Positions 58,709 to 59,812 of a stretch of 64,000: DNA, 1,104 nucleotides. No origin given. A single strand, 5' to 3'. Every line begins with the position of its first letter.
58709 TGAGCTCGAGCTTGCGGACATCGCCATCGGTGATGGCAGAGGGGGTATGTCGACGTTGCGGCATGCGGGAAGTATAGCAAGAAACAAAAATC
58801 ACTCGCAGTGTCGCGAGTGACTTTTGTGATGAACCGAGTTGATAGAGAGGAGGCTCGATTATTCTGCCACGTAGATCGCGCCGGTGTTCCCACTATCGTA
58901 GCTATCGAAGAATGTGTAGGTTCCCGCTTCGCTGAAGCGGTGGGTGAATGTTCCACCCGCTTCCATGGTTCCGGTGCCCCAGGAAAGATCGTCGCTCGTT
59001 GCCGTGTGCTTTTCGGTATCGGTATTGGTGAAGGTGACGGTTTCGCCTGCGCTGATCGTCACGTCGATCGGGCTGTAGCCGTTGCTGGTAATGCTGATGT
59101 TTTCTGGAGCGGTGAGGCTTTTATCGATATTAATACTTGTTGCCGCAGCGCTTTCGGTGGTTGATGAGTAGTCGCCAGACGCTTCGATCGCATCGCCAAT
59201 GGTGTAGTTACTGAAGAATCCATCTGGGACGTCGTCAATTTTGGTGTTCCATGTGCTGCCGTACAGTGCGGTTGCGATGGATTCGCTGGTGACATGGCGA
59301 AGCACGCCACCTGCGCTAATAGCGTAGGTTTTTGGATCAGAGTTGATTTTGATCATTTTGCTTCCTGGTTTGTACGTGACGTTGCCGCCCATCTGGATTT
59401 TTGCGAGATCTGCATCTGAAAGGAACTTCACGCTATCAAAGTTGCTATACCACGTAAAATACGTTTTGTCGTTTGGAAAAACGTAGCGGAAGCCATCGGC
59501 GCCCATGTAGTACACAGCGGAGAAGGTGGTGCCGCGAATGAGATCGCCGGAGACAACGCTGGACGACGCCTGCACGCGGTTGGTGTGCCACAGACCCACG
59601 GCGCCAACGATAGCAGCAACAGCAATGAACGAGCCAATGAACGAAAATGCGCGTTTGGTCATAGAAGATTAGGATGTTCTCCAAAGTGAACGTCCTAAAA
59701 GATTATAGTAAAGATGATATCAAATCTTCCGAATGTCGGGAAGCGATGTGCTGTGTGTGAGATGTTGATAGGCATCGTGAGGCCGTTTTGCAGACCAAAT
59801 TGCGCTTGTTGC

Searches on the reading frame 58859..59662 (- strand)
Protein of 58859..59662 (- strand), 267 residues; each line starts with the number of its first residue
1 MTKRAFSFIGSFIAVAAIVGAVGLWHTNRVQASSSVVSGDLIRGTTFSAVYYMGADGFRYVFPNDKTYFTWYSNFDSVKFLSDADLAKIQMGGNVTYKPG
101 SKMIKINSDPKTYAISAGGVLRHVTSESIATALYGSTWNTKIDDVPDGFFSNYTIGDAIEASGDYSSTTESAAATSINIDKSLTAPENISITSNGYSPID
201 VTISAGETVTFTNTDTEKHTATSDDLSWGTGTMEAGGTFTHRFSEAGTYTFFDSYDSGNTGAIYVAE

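Call 75: search_protein_families(library=pfam, proteins=[window:58859-59662:-], max_evalue=0.001)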
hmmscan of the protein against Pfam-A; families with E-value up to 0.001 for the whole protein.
window:58859-59662:- (267 aa): 2 families
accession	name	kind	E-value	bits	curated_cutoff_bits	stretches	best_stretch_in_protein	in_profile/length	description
PF13473.12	Cupredoxin_1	-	9.4e-08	32.5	27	1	186-263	22-102/104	Cupredoxin-like domain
PF00801.26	PKD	-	0.00087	19.7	23.5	0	202-250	10-60/80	PKD domain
